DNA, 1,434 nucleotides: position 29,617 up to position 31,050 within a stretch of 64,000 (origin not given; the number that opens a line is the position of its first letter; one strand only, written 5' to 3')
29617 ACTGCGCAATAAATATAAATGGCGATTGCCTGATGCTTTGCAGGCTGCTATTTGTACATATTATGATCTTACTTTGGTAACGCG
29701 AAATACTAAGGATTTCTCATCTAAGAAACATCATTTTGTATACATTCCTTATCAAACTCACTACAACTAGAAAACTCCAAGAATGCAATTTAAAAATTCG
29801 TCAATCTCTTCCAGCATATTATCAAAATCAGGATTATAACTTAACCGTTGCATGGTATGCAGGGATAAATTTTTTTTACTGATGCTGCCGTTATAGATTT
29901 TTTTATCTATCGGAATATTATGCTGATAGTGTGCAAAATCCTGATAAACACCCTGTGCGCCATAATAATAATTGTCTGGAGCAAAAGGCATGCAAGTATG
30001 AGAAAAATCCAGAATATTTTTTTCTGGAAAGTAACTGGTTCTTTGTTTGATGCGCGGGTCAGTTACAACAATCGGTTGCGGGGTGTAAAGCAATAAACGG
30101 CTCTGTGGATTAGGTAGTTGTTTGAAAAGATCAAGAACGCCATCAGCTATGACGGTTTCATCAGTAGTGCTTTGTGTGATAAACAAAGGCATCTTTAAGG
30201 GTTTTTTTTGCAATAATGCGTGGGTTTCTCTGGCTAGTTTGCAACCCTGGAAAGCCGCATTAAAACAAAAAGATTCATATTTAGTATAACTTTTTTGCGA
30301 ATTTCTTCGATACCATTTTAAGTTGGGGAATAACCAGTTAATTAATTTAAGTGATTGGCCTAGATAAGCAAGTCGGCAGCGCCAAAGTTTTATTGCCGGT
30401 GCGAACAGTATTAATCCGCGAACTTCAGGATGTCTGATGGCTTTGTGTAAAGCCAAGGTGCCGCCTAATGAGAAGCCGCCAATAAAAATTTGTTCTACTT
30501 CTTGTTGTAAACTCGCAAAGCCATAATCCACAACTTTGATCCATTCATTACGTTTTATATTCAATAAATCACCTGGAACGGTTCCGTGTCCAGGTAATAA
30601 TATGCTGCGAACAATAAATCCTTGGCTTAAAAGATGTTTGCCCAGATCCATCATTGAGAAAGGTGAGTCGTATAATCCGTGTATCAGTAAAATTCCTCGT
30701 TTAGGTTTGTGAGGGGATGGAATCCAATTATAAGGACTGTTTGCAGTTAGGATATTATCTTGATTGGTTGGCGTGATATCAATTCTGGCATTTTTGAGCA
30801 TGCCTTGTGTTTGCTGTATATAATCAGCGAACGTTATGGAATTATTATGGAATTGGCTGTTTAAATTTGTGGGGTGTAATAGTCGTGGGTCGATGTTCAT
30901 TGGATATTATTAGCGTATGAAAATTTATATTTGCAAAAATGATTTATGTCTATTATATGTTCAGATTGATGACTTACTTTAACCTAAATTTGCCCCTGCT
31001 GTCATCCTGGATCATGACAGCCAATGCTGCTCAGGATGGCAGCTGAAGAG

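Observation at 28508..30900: Lone FimT/GspH-like minor pilin next to a doubly frameshifted RHH-PIN TA module and an alpha/beta hydrolase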

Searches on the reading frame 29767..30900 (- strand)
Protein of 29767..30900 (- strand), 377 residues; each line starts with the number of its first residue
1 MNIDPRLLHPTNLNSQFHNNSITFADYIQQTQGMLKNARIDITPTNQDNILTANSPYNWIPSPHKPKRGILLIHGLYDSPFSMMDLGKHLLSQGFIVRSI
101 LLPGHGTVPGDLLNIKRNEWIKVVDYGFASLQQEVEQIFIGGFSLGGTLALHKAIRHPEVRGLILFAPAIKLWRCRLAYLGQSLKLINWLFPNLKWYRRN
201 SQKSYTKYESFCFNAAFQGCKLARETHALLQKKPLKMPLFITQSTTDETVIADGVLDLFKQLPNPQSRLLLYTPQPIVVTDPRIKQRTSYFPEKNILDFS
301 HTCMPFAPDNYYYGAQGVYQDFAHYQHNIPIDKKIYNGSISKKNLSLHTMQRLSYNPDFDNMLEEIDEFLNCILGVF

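Call 7: search_protein_families(library=pfam, proteins=[window:29767-30900:-], max_evalue=0.01)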
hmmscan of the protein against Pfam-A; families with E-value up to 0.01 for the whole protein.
window:29767-30900:- (377 aa): 5 families
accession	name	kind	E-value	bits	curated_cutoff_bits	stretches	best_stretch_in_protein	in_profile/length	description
PF12146.15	Hydrolase_4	-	1.6e-16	60.8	27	1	65-272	2-227/239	Serine aminopeptidase, S33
PF12697.13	Abhydrolase_6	-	1.2e-07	33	26.3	1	70-187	1-105/217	Alpha/beta hydrolase family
PF00561.26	Abhydrolase_1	-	7.5e-06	26.2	25.8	1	70-168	3-102/245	alpha/beta hydrolase fold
PF02230.22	Abhydrolase_2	-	0.00017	21.9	23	1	121-159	91-128/217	Phospholipase/Carboxylesterase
PF00326.27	Peptidase_S9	-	0.0078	16.2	22.6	0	120-269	48-177/213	Prolyl oligopeptidase family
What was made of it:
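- Checked: Pfam Hydrolase_4 gives E 1.6e-16 (call 7).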

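Call 8: search_protein_families(library=ncbifam, proteins=[window:29767-30900:-], max_evalue=0.01)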
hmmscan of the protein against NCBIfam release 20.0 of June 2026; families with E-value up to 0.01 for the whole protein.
window:29767-30900:- (377 aa): 6 families
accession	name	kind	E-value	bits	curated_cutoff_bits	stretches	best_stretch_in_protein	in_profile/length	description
TIGR01738.1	bioH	equivalog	1.6e-07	31.2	206.95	1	70-172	7-102/245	pimeloyl-ACP methyl ester esterase BioH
TIGR03695.1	menH_SHCHC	equivalog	1.2e-06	28.1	208.55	1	69-165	4-101/252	2-succinyl-6-hydroxy-2,4-cyclohexadiene-1-carboxylate synthase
NF052543.1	PhlpBipLPA4030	equivalog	1.5e-05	24.4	450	1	62-173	65-182/312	phospholipase BipL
NF011457.0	PRK14875.1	equivalog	3.8e-05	22.8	307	1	30-169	107-232/372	acetoin dehydrogenase dihydrolipoyllysine-residue acetyltransferase subunit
NF041096.1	esterase_EstD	equivalog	0.00043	19.4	600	1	132-172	237-277/421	esterase EstD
NF051488.1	bifunc_PcaDC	exception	0.0058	15.8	390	1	89-170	33-113/375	bifunctional 3-oxoadipate enol-lactonase/4-carboxymuconolactone decarboxylase PcaDC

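Call 10: find_encoding_contigs(protein=window:29767-30900:-, flank=6000, max_places=10)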
Protein window:29767-30900:- (377 aa): 4 contigs read that carry it; 2 places shown.
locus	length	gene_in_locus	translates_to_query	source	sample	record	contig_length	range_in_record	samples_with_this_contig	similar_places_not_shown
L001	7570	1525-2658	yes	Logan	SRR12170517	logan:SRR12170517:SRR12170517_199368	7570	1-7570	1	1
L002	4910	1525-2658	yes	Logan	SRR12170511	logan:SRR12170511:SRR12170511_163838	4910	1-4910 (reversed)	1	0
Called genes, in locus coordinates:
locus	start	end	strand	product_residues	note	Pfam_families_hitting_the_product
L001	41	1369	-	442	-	PF01171:ATP_bind_3, PF09179:TilS, PF11734:TilS_C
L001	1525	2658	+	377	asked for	PF00561:Abhydrolase_1 (faint), PF12146:Hydrolase_4, PF12697:Abhydrolase_6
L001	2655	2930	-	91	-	PF01850:PIN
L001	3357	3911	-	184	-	PF12019:GspH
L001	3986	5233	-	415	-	PF01595:CNNM, PF00571:CBS (faint), PF03471:CorC_HlyC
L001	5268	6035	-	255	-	PF01578:Cytochrom_C_asm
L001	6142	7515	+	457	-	PF02881:SRP54_N, PF00448:SRP54, PF06414:Zeta_toxin (faint), PF13401:AAA_22, PF01656:CbiA (weak), PF02978:SRP_SPB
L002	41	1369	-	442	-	PF01171:ATP_bind_3, PF09179:TilS, PF11734:TilS_C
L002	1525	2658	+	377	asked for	PF00561:Abhydrolase_1 (faint), PF12146:Hydrolase_4, PF12697:Abhydrolase_6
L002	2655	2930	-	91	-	PF01850:PIN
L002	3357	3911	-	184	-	PF12019:GspH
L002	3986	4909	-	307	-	?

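Call 28: list_cluster_members(proteins=[P0001, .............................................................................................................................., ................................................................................, P0121, window:29767-30900:-])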
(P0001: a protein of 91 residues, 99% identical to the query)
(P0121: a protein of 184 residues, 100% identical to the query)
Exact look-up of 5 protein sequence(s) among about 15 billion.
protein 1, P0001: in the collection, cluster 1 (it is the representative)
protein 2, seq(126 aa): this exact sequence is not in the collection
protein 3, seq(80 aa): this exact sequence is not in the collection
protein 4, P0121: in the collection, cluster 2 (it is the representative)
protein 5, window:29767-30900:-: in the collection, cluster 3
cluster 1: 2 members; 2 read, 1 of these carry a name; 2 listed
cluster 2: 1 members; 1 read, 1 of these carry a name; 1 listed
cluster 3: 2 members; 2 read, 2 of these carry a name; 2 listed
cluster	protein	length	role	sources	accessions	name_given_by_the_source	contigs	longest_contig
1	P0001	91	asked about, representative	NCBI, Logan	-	-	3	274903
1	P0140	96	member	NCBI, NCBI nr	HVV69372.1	MAG TPA: PIN domain-containing protein [Gammaproteobacteria bacterium] | PIN domain-containing protein [Gammaproteobacteria bacterium]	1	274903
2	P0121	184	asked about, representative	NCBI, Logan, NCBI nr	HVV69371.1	MAG TPA: GspH/FimT family pseudopilin [Gammaproteobacteria bacterium] | GspH/FimT family pseudopilin [Gammaproteobacteria bacterium]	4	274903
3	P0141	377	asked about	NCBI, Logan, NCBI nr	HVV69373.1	MAG TPA: alpha/beta fold hydrolase [Gammaproteobacteria bacterium] | alpha/beta fold hydrolase [Gammaproteobacteria bacterium]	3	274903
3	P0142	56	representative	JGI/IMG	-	hypothetical protein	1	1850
